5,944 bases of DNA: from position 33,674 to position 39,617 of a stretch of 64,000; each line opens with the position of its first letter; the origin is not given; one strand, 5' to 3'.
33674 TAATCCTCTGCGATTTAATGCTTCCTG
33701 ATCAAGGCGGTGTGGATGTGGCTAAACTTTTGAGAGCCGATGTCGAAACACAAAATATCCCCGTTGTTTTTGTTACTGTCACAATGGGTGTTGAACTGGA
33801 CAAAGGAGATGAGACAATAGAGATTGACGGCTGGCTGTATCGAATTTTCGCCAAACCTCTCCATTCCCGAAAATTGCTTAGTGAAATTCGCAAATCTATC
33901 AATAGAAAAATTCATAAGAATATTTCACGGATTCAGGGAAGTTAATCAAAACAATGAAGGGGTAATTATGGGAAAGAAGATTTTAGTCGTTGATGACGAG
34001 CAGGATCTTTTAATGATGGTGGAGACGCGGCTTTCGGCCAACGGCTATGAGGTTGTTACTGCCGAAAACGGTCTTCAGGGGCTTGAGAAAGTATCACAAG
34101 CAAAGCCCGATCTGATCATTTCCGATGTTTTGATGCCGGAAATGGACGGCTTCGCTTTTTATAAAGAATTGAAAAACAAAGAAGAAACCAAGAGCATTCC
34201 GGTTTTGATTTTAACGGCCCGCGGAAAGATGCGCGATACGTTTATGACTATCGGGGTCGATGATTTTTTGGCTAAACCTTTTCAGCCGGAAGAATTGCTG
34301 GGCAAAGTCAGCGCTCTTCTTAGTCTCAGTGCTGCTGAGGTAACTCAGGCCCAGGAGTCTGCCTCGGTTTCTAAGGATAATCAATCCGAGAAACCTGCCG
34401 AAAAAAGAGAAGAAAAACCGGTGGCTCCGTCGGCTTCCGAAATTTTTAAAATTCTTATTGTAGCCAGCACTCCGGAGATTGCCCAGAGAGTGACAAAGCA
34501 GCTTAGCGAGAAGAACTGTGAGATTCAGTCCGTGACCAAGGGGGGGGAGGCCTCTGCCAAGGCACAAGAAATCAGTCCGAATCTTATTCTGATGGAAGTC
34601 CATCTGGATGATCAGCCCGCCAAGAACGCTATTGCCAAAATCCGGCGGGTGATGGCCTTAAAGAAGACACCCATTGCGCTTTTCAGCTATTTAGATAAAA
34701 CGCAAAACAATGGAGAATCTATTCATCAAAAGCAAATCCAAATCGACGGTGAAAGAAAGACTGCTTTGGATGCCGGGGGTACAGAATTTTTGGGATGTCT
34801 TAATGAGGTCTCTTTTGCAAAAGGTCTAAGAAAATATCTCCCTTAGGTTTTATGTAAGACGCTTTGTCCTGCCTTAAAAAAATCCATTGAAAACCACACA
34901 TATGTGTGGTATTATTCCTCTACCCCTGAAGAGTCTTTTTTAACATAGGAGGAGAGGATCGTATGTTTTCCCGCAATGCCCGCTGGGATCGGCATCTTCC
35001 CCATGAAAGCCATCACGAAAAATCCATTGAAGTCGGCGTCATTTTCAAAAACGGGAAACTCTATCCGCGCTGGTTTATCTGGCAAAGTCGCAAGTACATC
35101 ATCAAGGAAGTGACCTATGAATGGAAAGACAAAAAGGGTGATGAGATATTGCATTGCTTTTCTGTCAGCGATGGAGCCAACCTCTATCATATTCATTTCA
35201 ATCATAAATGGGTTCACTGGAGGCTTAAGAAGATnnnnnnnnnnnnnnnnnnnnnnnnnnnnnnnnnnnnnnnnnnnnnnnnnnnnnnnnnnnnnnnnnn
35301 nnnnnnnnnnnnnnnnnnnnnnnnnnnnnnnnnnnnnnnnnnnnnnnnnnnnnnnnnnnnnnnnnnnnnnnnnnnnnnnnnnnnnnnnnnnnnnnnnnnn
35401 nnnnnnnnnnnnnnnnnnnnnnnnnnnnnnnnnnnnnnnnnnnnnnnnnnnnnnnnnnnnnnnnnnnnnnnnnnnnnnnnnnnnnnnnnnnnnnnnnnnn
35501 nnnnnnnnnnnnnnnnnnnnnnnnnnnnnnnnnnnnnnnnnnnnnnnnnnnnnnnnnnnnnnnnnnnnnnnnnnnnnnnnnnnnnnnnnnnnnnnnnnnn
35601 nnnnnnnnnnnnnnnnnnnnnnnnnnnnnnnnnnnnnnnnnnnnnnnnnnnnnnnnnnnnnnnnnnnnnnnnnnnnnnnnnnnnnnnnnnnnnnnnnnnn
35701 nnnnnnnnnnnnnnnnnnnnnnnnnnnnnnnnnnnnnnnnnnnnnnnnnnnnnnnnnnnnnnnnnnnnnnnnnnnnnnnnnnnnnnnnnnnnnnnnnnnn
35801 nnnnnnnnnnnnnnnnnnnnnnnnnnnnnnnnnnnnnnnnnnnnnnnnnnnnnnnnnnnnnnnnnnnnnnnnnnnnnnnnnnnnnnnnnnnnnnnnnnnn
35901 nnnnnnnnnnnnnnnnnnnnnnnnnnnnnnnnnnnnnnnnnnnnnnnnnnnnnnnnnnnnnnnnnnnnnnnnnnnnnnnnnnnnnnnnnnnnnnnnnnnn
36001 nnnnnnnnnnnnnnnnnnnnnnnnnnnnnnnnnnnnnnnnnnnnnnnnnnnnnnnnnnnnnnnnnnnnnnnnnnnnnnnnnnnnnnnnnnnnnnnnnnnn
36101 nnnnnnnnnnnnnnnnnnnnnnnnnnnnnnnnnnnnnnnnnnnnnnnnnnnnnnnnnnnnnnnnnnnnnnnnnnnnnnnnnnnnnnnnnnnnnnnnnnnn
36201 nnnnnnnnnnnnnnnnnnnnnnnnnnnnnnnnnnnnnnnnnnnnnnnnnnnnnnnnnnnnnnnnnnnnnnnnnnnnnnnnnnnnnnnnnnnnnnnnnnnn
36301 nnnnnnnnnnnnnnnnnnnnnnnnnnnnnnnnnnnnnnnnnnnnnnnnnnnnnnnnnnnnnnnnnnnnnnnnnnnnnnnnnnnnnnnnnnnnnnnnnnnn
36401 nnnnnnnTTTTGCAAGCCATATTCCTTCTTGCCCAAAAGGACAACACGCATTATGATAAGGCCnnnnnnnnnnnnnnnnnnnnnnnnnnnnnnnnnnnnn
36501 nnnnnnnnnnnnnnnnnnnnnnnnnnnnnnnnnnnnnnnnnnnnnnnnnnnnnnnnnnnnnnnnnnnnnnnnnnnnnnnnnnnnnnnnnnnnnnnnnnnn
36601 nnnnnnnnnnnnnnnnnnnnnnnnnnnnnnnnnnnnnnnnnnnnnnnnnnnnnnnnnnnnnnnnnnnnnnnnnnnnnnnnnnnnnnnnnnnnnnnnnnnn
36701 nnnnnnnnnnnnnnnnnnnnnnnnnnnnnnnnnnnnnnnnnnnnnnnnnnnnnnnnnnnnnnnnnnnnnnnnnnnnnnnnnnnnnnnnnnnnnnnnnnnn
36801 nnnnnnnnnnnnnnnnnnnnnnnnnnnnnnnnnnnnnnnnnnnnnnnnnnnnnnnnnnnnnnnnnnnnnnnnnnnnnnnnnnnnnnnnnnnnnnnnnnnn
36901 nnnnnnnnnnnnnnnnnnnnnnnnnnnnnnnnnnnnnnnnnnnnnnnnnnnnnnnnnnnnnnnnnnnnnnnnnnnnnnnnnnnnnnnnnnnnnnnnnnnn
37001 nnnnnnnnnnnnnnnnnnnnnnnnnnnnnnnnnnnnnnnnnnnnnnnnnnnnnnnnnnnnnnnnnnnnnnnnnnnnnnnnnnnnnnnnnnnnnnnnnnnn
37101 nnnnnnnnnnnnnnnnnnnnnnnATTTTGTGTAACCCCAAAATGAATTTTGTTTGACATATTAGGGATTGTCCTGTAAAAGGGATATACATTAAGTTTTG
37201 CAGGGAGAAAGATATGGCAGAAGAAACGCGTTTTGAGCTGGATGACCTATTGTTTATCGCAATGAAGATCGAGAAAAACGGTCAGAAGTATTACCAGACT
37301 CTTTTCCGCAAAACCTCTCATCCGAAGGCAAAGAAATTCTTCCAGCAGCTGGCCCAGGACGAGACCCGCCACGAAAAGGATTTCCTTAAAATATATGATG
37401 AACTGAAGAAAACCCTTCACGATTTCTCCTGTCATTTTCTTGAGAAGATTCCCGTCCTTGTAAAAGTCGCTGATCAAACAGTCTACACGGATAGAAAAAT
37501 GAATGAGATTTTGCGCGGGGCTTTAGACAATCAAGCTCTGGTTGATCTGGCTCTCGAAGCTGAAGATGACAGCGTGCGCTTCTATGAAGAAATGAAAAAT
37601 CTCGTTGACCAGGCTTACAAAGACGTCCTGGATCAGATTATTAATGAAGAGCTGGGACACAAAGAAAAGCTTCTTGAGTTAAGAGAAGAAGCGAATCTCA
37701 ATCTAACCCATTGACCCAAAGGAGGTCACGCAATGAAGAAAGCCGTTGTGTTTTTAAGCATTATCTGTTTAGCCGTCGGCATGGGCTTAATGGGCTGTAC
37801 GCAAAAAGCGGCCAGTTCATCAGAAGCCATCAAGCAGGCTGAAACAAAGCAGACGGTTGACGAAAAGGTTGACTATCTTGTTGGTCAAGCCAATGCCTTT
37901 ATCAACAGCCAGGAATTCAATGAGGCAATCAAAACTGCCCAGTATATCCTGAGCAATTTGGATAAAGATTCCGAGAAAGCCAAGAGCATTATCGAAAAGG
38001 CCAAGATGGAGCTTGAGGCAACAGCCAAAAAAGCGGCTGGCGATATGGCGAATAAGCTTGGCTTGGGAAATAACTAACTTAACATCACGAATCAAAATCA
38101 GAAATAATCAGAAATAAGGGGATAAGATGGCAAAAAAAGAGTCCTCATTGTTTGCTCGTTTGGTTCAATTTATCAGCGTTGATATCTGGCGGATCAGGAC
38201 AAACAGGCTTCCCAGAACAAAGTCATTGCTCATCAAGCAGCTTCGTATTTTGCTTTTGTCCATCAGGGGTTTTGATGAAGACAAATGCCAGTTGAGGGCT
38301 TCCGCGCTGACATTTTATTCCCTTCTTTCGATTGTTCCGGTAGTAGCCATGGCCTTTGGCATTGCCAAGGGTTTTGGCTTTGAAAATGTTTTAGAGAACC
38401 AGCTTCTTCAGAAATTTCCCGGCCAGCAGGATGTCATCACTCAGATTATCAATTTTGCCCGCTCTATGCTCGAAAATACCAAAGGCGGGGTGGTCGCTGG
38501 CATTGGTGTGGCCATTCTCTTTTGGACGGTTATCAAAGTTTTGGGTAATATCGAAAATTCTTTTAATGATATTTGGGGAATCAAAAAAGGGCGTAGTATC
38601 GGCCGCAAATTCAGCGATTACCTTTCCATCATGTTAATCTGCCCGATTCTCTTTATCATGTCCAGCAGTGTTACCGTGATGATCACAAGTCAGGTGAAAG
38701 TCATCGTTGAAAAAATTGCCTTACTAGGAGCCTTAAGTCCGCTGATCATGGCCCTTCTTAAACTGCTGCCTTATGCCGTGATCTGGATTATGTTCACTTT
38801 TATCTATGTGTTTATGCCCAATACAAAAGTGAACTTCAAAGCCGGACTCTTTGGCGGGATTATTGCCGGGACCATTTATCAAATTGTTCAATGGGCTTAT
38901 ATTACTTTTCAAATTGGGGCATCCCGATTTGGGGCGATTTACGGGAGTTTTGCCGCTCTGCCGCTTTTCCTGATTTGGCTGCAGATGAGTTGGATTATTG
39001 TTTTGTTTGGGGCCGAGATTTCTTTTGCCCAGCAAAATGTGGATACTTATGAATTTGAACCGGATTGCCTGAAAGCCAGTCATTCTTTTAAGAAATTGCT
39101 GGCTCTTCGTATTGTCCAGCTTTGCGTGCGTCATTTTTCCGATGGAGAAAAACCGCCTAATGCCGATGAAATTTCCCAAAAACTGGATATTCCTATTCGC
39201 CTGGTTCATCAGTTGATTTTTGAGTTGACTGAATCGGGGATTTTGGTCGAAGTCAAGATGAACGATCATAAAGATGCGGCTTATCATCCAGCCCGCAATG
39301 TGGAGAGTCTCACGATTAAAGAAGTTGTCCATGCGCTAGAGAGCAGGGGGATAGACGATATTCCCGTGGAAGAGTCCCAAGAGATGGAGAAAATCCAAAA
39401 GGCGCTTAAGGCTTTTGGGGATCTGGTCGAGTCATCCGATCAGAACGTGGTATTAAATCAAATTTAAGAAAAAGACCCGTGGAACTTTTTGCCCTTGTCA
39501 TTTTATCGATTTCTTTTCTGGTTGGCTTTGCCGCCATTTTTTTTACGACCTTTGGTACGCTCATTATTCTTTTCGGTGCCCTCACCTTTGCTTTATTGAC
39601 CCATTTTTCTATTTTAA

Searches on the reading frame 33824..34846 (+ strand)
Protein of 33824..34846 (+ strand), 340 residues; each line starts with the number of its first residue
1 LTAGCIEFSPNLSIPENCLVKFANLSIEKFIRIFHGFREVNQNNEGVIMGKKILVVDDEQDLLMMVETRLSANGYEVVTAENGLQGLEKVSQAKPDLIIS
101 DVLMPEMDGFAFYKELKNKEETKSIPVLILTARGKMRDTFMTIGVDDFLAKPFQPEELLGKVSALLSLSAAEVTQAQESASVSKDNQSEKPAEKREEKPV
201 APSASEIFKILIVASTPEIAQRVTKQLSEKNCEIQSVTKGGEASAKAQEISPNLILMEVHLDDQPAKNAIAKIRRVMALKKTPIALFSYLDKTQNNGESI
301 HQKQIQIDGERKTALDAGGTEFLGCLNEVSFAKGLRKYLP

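Call 80: search_protein_families(library=ncbifam, proteins=[window:33824-34846:+], max_evalue=0.00001)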
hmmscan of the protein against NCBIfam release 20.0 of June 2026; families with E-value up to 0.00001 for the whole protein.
window:33824-34846:+ (340 aa): 91 families (the best 25 are shown)
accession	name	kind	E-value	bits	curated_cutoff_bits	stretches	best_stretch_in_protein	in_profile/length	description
TIGR02154.1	PhoB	equivalog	5.8e-35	120.6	296.2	1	49-193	1-148/226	phosphate regulon transcriptional regulator PhoB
NF007135.0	PRK09581.1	equivalog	2.9e-34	118.7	474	1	49-289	1-236/457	PleD family two-component system response regulator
NF045944.1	ResRegRpaBCyano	equivalog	4.9e-32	111.1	330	1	54-175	1-121/229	response regulator transcription factor RpaB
NF040689.1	MtrAB_MtrA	equivalog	1.7e-29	102.8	300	1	53-202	1-149/219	MtrAB system response regulator MtrA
NF045717.1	DVU0259_DivK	exception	2.2e-29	102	160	1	49-165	1-115/117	DVU0259 family response regulator domain-containing protein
NF053854.1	RespRegPhoBBctds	equivalog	2.8e-28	98.8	270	1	53-179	1-128/225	two-component system response regulator PhoB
NF040534.1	resp_reg_YycF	equivalog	2.8e-28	98.8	340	1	51-178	1-127/231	response regulator YycF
NF008296.0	PRK11083.1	equivalog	2.4e-27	95.8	273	1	51-182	4-133/228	two-component system response regulator CreB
TIGR01387.1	cztR_silR_copR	subfamily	6e-27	94.7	279.2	1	53-185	1-133/218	heavy metal response regulator transcription factor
NF033117.2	vanR_ACDEGLN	exception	9.7e-26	90.7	350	1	53-168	1-115/226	VanR-ABDEGLN family response regulator transcription factor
NF007969.0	PRK10693.1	equivalog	1e-25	90.5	329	1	47-157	4-114/337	two-component system response regulator RssB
NF008199.0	PRK10955.1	equivalog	4e-25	89.1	341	1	51-179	2-128/232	envelope stress response regulator transcription factor CpxR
NF012227.0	AdeR_RR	equivalog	4.9e-25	88.4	340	1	50-180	11-139/239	efflux system response regulator transcription factor AdeR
NF041733.1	resp_reg_CseB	equivalog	5.2e-25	88.1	350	1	52-183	2-132/228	two-component system response regulator CseB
NF007982.1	PRK10710.1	equivalog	2e-24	86.5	380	1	50-187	7-143/235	envelope stress response regulator BaeR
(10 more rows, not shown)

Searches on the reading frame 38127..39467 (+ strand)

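Call 80: search_protein_families(library=ncbifam, proteins=[window:38127-39467:+], max_evalue=0.00001)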
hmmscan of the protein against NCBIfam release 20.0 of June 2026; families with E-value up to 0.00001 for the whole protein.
window:38127-39467:+ (446 aa): 4 families
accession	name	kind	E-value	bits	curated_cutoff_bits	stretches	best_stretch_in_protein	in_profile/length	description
NF002457.0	PRK01637.1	equivalog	2.7e-41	141.7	307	1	34-309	12-281/295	virulence factor BrkB family protein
TIGR00765.1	yihY_not_rbn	subfamily_domain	1.5e-38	133.2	73.15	1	46-300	7-254/259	YihY family inner membrane protein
NF003256.0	PRK04214.1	equivalog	3.5e-38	131.6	500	1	45-429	23-388/412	ribonuclease BN/unknown domain fusion protein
TIGR00766.1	TIGR00766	equivalog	3.6e-10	39.6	213.65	1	49-284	10-245/263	inner membrane protein YhjD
